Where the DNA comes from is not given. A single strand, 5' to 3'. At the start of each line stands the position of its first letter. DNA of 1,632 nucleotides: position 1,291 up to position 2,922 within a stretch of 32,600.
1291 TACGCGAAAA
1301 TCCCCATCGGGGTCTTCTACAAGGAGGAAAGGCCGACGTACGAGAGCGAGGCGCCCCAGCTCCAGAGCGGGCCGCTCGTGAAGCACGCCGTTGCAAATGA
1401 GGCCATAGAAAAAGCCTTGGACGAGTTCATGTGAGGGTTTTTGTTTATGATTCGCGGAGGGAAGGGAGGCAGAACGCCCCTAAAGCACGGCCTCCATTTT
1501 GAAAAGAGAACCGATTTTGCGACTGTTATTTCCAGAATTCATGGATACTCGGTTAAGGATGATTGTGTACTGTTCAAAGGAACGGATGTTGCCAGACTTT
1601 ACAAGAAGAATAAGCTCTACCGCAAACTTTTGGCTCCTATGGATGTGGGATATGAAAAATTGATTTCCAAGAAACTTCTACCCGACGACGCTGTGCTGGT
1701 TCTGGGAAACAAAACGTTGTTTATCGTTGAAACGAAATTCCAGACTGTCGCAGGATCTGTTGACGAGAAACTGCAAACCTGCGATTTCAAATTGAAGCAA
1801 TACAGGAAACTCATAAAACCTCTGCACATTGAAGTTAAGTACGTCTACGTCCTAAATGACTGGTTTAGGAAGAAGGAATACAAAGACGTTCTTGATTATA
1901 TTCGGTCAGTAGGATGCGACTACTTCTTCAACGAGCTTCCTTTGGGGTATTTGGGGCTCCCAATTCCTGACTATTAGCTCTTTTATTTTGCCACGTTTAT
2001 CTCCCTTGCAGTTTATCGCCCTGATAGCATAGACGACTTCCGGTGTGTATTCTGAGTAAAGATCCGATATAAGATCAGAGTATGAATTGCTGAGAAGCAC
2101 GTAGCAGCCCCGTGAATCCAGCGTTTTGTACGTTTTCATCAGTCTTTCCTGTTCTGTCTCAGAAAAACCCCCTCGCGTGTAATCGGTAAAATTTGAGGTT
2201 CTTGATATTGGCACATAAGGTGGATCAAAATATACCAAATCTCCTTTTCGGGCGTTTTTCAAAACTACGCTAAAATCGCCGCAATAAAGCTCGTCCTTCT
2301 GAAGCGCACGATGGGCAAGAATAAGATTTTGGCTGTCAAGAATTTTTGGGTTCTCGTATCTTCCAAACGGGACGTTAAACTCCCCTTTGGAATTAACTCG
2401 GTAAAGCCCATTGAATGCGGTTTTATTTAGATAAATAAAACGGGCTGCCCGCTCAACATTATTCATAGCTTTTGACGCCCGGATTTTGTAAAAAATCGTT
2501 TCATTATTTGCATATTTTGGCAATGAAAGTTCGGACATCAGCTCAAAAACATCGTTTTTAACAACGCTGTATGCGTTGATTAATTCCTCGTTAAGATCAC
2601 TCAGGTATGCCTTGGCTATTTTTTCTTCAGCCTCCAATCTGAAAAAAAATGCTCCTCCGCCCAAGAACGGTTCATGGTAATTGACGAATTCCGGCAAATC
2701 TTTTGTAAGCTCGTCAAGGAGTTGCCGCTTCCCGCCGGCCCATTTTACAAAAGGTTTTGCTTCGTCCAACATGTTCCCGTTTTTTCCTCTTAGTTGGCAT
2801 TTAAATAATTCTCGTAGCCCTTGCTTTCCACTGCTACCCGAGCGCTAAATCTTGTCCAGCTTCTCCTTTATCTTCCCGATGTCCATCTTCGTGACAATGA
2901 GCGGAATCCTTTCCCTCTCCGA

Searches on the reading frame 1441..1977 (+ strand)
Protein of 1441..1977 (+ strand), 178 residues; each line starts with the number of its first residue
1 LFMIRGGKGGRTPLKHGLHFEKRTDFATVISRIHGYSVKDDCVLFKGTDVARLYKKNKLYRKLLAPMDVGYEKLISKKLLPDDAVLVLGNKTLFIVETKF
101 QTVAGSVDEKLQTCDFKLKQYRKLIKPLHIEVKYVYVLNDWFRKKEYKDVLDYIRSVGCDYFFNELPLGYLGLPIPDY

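Call 3: search_protein_families(library=pfam, proteins=[window:1441-1977:+], max_evalue=0.1)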
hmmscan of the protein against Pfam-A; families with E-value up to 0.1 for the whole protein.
window:1441-1977:+ (178 aa): 2 families
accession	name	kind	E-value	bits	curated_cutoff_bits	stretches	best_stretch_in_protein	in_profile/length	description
PF20472.4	PDDEXK_11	-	0.00052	20.2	23.7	1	90-111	60-81/145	PD-(D/E)XK nuclease superfamily domain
PF08378.17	NERD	-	0.035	15.1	22.1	1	85-155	41-105/111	Nuclease-related domain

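Call 4: search_protein_families(library=ncbifam, proteins=[window:1441-1977:+], max_evalue=0.1)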
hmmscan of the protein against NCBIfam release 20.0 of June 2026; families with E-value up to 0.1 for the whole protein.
window:1441-1977:+ (178 aa): 0 families

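Call 34: search_protein_families(library=padloc, proteins=[window:1441-1977:+], max_evalue=0.1)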
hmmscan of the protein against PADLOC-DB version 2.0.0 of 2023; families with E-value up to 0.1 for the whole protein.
window:1441-1977:+ (178 aa): 0 families

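Call 35: search_protein_families(library=phrogs, proteins=[window:1441-1977:+], max_evalue=0.1)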
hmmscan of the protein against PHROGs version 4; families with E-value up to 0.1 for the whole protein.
window:1441-1977:+ (178 aa): 0 families

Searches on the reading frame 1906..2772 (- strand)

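Call 3: search_protein_families(library=pfam, proteins=[window:1906-2772:-], max_evalue=0.1)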
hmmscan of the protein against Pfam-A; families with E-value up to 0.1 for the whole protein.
window:1906-2772:- (288 aa): 1 family
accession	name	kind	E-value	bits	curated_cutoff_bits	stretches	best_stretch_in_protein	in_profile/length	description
PF02086.21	MethyltransfD12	-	2.3e-61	208.2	22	1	11-248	1-248/253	D12 class N6 adenine-specific DNA methyltransferase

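Call 4: search_protein_families(library=ncbifam, proteins=[window:1906-2772:-], max_evalue=0.1)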
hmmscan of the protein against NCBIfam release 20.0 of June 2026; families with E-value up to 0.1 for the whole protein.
window:1906-2772:- (288 aa): 3 families
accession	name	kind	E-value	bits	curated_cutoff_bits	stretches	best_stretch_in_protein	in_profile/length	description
TIGR00571.1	dam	subfamily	1.6e-86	290.3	114.85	1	6-270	2-267/267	Dam family site-specific DNA-(adenine-N6)-methyltransferase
NF008152.0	PRK10904.1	equivalog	1.4e-54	185.3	441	1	5-267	4-265/271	adenine-specific DNA-methyltransferase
NF011528.0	PRK14968.1-2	equivalog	0.0015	18.1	171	1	175-233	106-162/205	putative methyltransferase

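Call 70: search_protein_families(library=padloc, proteins=[window:1906-2772:-], max_evalue=0.001)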
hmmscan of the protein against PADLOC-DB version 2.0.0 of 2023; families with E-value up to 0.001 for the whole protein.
window:1906-2772:- (288 aa): 22 families
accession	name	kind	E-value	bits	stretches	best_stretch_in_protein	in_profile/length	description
PDLC03294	MTase_II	-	1.1e-97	324.9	1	4-271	3-271/272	Type II methyltransferase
PDLC03735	oMTase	-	7.5e-92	305.7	1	4-272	6-283/284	orphan methyltransferase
PDLC03261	MTase_II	-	4.4e-74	247.9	1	4-268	23-284/643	Type II methyltransferase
PDLC03729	oMTase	-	1.9e-66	222.4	1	4-267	3-265/275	orphan methyltransferase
PDLC03266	MTase_II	-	4.5e-65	217.9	1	5-271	14-284/285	Type II methyltransferase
PDLC03247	MTase_II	-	3.3e-34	116.4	1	8-279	5-273/282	Type II methyltransferase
PDLC03344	MTase_II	-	4.8e-29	99.2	1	6-152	4-152/154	Type II methyltransferase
PDLC03264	MTase_II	-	1.1e-23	81.9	1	7-272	13-284/306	Type II methyltransferase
PDLC03383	MTase_II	-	2e-21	74.7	2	87-230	121-261/318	Type II methyltransferase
PDLC03253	MTase_II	-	2.7e-18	64.6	1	6-189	4-183/253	Type II methyltransferase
PDLC03302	MTase_II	-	1e-17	62.1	1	8-188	362-544/626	Type II methyltransferase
PDLC03349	MTase_II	-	1.4e-16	58.5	2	105-227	189-309/374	Type II methyltransferase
PDLC03287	MTase_II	-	8.2e-16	55.9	1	9-231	367-595/646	Type II methyltransferase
PDLC03244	MTase_II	-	1.2e-15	55.4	1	8-236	30-255/295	Type II methyltransferase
PDLC03717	oMTase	-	1.2e-14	52.3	1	9-193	6-191/285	orphan methyltransferase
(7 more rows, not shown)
